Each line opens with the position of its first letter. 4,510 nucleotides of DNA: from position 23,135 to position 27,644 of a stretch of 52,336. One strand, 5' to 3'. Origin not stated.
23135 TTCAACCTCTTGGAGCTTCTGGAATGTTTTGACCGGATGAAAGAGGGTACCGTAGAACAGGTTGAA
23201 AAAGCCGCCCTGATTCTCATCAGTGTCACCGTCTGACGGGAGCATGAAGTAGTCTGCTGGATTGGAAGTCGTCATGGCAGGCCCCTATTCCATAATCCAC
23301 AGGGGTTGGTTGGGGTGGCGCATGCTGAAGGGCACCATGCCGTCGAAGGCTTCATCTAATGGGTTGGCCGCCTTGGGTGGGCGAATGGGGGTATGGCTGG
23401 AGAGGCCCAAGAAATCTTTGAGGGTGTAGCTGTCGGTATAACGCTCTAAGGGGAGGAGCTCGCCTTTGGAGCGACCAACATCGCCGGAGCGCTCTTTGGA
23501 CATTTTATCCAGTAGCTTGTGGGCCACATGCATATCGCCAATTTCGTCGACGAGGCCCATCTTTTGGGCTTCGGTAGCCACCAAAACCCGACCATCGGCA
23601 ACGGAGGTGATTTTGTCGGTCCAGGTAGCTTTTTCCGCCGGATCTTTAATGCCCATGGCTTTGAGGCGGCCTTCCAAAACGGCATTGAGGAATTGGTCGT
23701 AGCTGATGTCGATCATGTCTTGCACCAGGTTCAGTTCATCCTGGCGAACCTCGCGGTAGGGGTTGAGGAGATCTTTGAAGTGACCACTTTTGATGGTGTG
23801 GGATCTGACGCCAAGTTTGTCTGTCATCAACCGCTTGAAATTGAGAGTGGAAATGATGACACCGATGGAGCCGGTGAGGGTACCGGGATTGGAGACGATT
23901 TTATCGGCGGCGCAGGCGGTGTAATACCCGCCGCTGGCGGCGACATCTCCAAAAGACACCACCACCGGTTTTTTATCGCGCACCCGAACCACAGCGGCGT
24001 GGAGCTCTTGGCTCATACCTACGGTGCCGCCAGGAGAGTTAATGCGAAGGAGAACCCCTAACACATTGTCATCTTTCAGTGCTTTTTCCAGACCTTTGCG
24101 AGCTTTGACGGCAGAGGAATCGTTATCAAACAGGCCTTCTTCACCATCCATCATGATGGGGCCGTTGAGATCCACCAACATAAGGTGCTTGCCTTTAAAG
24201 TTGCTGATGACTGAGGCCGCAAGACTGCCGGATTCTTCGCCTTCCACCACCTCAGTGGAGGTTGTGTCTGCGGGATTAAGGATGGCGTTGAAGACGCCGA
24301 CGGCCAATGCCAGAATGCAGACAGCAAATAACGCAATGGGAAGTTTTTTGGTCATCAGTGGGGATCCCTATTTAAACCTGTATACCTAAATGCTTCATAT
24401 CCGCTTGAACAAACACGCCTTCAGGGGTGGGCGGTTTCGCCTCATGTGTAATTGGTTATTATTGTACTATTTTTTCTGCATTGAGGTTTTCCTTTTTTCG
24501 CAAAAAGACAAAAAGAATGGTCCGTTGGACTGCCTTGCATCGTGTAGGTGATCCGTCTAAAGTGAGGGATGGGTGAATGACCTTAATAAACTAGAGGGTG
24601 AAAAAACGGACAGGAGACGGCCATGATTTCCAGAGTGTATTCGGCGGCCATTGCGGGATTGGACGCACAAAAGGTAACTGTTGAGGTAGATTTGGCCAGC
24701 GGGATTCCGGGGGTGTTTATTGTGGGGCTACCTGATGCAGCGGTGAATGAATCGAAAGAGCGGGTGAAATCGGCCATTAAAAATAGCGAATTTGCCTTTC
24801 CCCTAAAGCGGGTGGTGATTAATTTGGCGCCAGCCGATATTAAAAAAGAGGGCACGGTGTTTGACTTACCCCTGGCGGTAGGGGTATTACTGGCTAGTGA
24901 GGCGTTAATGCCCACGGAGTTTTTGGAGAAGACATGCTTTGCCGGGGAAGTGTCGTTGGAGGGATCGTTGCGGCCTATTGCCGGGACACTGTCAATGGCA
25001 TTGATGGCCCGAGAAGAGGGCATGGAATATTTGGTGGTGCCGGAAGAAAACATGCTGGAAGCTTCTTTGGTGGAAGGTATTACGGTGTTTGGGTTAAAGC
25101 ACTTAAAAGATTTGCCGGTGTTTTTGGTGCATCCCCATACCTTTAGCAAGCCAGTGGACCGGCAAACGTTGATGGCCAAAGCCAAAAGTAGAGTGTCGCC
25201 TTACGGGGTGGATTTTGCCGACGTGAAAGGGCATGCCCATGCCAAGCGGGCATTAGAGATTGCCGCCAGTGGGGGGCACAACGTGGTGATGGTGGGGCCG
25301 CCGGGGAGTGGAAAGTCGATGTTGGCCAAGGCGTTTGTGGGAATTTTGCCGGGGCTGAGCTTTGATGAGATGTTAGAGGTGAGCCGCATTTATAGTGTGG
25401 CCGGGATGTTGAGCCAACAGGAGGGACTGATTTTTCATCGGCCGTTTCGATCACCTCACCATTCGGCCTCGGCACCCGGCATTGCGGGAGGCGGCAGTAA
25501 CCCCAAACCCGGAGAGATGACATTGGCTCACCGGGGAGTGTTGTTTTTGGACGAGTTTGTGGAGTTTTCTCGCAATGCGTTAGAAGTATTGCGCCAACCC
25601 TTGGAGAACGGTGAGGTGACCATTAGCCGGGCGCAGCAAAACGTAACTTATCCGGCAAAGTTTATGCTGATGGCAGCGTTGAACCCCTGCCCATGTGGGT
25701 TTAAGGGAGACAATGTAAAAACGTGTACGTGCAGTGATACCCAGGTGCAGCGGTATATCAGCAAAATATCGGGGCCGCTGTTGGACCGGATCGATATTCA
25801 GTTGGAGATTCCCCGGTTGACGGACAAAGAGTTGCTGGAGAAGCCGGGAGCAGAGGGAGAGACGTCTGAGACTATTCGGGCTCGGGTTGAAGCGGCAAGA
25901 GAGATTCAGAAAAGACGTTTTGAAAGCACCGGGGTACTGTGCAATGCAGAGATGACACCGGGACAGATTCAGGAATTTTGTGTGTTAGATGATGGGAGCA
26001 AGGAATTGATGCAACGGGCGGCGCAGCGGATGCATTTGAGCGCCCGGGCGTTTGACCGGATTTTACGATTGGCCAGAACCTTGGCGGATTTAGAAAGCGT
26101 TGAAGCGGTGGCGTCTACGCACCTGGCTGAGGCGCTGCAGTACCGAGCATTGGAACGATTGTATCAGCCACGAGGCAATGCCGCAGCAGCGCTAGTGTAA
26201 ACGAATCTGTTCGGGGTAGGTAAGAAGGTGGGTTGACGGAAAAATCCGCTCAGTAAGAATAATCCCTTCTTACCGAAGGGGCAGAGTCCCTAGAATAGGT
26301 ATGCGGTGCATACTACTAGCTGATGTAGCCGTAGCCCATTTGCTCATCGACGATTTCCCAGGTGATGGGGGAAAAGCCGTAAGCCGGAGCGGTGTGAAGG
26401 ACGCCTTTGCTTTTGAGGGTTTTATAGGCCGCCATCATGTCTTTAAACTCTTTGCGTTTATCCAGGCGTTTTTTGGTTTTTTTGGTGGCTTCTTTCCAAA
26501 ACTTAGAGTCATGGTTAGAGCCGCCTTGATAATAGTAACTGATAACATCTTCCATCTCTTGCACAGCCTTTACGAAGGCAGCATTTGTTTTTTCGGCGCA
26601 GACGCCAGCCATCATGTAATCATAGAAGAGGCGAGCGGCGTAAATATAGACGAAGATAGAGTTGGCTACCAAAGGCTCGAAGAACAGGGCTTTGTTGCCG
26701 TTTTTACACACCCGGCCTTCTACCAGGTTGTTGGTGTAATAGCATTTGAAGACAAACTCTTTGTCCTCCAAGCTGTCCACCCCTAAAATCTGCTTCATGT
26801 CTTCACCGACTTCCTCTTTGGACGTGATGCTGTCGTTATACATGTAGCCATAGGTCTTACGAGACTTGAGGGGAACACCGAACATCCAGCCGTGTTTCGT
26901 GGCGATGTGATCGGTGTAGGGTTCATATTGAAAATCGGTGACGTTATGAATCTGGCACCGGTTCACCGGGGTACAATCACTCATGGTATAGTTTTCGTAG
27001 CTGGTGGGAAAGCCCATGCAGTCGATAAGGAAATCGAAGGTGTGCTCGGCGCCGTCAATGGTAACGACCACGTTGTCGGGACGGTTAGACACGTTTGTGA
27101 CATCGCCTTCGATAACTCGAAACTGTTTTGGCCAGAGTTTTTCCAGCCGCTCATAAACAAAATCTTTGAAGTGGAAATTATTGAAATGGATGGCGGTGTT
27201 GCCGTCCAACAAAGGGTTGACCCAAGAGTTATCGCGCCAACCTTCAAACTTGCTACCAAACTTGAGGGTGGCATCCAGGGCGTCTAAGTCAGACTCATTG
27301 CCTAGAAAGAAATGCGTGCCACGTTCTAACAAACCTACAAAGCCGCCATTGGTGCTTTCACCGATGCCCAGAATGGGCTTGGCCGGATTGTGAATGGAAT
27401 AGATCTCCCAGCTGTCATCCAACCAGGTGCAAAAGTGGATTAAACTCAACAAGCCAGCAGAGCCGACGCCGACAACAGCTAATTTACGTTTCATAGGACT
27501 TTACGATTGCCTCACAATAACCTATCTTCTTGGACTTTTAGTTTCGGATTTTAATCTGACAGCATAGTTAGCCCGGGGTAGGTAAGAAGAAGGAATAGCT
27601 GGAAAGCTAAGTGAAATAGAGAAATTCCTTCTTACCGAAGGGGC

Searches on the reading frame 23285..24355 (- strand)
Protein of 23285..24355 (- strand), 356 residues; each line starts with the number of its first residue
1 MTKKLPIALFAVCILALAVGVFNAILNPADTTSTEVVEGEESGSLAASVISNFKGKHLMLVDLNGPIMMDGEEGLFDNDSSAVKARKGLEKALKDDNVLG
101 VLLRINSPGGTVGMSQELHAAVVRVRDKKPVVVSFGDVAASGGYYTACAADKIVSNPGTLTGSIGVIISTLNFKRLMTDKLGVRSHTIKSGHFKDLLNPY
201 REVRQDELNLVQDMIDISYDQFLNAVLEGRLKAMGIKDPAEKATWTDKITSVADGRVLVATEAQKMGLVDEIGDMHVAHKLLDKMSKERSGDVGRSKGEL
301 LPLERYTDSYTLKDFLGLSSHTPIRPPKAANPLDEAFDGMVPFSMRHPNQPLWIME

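Call 54: search_protein_families(library=pfam, proteins=[window:23285-24355:-], max_evalue=0.00001)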
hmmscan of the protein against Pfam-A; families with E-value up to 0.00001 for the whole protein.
window:23285-24355:- (356 aa): 1 family
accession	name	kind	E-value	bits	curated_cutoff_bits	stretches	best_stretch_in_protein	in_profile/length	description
PF01343.23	Peptidase_S49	-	8.8e-43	146.4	24.9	1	126-247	4-125/154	Peptidase family S49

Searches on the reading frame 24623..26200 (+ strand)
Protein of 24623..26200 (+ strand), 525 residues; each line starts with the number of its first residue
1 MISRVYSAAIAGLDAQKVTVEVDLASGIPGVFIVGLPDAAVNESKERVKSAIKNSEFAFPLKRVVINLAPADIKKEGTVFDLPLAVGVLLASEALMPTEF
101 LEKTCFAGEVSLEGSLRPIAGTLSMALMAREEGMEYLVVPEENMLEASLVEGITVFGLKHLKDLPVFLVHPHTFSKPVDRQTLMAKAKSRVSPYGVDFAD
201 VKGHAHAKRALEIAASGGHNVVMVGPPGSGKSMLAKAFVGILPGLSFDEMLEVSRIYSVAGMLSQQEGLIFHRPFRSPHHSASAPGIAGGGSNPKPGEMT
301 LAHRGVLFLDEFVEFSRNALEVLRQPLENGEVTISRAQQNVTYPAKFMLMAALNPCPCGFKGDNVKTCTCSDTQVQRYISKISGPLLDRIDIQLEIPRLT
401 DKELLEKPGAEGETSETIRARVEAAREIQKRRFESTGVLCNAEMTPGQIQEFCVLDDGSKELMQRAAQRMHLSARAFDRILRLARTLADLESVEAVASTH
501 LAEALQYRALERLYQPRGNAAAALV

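Call 54: search_protein_families(library=pfam, proteins=[window:24623-26200:+], max_evalue=0.00001)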
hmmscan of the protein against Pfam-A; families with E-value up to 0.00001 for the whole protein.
window:24623-26200:+ (525 aa): 5 families
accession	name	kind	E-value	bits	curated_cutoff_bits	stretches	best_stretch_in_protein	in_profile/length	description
PF01078.27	Mg_chelatase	-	1.4e-92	309.2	20.3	1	197-403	1-206/207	Magnesium chelatase, subunit ChlI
PF13541.12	ChlI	-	2e-44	150.8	27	1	20-143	1-121/121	Subunit ChlI of Mg-chelatase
PF13335.12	Mg_chelatase_C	-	7e-33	113.5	26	1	412-508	1-94/94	Magnesium chelatase, subunit ChlI C-terminal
PF00493.29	MCM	-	2.3e-09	37.2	23.3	1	295-362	113-180/224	MCM P-loop domain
PF07728.20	AAA_5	-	4.8e-09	36.8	22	0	303-360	66-126/139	AAA domain (dynein-related subfamily)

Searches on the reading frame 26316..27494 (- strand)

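Call 54: search_protein_families(library=pfam, proteins=[window:26316-27494:-], max_evalue=0.00001)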
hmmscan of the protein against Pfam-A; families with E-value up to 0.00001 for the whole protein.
window:26316-27494:- (392 aa): 1 family
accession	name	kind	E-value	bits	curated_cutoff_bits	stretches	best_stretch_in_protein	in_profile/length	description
PF04820.20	Trp_halogenase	-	4.6e-31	108.6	21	1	100-357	151-419/458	Tryptophan halogenase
